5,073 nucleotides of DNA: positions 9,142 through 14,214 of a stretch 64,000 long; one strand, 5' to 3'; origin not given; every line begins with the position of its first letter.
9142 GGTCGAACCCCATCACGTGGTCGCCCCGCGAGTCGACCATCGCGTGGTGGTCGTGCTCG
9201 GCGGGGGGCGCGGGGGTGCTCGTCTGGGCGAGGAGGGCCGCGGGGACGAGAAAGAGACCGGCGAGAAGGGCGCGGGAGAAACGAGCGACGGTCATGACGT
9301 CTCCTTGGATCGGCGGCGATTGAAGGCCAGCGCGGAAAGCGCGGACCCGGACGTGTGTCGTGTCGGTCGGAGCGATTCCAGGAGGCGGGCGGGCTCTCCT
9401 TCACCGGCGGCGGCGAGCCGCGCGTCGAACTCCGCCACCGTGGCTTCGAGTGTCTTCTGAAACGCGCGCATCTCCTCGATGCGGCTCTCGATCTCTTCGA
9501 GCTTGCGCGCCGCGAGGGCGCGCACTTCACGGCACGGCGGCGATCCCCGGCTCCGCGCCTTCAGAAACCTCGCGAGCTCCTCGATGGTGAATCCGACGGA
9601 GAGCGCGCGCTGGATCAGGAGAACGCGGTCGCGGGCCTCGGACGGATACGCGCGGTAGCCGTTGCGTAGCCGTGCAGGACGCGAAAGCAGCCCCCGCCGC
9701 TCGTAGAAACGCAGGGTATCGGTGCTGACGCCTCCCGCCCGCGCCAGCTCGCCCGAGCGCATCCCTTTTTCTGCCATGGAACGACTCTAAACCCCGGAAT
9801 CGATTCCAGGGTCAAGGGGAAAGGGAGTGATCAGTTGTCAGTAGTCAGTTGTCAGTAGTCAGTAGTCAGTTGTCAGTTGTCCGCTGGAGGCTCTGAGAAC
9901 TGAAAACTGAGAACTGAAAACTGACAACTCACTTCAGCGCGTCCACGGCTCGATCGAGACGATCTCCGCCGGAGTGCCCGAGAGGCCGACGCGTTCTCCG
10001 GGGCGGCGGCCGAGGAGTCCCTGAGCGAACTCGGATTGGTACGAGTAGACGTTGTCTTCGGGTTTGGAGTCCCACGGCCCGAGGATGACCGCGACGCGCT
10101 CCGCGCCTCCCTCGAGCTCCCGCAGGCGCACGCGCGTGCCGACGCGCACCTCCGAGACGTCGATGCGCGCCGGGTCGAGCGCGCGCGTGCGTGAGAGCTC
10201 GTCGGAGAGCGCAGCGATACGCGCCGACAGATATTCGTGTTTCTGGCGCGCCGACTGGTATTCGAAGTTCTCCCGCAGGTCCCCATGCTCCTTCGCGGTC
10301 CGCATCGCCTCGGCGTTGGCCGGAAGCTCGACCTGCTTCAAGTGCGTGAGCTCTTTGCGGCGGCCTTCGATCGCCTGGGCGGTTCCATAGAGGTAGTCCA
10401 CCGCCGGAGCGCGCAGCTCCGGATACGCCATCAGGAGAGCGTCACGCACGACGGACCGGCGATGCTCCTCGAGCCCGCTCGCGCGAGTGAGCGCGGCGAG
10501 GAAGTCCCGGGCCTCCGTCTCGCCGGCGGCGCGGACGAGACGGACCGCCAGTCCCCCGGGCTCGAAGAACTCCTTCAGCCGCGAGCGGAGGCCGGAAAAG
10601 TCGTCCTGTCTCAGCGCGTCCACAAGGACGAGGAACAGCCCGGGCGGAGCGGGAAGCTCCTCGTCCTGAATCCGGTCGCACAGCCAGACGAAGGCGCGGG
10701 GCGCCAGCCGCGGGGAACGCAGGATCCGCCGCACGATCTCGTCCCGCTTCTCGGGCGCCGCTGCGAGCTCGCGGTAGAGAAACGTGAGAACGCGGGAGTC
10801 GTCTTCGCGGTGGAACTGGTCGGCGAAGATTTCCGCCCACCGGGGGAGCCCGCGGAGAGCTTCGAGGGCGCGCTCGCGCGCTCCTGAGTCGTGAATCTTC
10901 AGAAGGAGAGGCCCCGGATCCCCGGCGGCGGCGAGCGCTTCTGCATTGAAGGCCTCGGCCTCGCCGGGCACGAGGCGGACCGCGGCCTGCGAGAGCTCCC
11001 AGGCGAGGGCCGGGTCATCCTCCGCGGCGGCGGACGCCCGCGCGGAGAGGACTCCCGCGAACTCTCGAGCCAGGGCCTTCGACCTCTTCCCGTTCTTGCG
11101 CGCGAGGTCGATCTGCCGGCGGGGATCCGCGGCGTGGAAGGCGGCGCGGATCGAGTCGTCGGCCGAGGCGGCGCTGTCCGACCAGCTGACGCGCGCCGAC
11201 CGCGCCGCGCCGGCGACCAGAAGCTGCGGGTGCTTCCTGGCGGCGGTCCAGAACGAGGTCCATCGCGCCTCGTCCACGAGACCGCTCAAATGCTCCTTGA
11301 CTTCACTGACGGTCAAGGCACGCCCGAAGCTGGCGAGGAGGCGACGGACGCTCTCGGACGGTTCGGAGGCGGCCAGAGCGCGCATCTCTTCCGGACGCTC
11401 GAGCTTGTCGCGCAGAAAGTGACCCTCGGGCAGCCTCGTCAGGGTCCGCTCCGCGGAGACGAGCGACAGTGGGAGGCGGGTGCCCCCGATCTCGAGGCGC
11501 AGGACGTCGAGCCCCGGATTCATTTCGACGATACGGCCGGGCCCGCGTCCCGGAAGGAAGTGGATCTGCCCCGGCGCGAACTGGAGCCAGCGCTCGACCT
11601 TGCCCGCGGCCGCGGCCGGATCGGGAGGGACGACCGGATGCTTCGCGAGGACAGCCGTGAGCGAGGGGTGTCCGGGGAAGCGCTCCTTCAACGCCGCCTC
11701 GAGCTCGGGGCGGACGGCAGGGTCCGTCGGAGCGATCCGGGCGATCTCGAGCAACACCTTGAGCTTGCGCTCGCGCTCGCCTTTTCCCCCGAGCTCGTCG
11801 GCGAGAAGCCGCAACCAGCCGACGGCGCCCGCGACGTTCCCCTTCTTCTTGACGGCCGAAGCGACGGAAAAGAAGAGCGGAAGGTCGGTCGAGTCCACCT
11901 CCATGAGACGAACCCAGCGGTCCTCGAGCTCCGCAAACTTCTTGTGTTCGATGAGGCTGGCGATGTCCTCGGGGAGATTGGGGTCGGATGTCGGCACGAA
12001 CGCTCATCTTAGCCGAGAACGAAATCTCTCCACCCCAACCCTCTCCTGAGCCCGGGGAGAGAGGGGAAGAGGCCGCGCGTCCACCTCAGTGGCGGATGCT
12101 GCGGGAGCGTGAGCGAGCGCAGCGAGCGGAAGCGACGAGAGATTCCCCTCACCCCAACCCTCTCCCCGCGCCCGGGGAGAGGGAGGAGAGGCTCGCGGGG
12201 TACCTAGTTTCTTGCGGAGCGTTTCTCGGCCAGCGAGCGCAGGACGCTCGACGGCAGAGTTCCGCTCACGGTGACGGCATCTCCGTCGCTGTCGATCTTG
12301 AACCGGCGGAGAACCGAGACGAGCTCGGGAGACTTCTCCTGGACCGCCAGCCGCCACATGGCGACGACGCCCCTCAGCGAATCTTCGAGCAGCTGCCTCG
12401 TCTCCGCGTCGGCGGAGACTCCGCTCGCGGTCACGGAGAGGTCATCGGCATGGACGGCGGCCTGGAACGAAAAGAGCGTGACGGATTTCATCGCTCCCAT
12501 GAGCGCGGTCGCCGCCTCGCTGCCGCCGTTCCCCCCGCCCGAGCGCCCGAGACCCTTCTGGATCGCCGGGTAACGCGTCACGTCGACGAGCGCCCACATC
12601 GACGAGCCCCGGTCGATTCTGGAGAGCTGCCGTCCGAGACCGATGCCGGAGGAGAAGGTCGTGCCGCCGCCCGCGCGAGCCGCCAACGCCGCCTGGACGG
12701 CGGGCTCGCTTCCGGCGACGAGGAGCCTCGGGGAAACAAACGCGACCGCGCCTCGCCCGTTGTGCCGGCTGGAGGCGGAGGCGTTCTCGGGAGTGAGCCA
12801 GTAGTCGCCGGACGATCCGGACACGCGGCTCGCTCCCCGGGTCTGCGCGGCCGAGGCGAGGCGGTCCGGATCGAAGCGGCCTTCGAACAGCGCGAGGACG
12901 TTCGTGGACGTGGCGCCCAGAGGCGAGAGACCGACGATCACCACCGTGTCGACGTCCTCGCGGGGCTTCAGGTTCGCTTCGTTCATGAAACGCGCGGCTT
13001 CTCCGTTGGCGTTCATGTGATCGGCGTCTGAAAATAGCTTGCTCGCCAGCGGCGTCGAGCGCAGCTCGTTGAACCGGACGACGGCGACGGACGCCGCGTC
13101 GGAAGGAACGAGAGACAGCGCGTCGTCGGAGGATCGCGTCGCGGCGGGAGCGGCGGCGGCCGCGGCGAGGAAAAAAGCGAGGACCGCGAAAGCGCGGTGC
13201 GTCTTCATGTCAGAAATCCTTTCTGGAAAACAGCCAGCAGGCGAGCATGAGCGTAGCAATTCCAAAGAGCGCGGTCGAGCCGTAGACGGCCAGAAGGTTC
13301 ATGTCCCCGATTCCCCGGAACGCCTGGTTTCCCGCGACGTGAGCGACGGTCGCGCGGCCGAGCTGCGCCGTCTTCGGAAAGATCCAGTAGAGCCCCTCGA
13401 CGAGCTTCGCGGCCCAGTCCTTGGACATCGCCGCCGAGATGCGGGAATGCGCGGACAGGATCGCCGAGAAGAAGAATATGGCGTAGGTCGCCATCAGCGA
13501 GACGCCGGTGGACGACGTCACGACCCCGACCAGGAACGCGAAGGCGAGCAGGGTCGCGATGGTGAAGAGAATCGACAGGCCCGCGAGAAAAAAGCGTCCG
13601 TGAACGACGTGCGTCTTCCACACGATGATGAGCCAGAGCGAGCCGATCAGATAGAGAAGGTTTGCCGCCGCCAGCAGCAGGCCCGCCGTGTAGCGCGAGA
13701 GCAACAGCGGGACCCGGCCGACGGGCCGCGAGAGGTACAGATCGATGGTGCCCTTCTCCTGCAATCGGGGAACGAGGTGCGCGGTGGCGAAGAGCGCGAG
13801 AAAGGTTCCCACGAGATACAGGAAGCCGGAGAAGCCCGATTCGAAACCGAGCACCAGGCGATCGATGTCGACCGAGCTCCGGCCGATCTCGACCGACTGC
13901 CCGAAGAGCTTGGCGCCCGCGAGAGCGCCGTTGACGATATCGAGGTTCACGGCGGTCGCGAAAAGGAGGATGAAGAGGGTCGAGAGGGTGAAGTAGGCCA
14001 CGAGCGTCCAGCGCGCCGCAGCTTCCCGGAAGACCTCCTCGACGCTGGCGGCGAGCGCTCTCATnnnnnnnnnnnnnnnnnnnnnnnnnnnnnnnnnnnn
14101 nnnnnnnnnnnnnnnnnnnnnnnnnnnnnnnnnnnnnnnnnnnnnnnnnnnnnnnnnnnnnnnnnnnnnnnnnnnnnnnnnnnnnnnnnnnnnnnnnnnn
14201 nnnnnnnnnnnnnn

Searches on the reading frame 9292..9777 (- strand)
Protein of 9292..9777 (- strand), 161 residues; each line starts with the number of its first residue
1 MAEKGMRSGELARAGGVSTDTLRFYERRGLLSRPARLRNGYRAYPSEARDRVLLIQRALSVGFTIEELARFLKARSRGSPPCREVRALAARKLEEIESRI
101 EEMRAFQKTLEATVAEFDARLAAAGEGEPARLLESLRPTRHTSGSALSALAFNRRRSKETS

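Call 83: search_protein_families(library=pfam, proteins=[window:9292-9777:-], max_evalue=0.0001)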
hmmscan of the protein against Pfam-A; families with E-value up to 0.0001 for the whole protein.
window:9292-9777:- (161 aa): 3 families
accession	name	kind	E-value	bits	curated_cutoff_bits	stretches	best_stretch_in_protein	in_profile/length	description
PF13411.12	MerR_1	-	2e-15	57.1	21.6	1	6-74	1-68/69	MerR HTH family regulatory protein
PF09278.17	MerR-DNA-bind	-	1.6e-14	54.7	25.4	1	50-112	2-64/65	MerR, DNA binding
PF00376.29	MerR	-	1.6e-13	50.6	28.2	1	8-44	2-38/38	MerR family regulatory protein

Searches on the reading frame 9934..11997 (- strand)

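Call 14: search_protein_families(library=pfam, proteins=[window:9934-11997:-])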
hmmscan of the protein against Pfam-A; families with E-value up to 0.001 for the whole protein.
window:9934-11997:- (687 aa): 2 families
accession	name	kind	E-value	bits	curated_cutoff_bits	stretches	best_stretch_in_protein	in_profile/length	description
PF03449.20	GreA_GreB_N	-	1.2e-16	61.1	24.5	1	539-604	4-69/71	Transcription elongation factor, N-terminal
PF01272.25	GreA_GreB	-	1e-10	41.9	26.9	1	615-673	4-62/77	Transcription elongation factor, GreA/GreB, C-term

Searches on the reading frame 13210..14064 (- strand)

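Call 84: search_protein_families(library=pfam, proteins=[window:13210-14064:-], max_evalue=0.0001)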
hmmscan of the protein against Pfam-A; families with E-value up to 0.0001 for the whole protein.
window:13210-14064:- (284 aa): 1 family
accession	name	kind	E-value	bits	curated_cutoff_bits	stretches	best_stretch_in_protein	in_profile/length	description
PF12679.13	ABC2_membrane_2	-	9.3e-11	41.9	27.2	1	28-283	21-282/283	ABC-2 family transporter protein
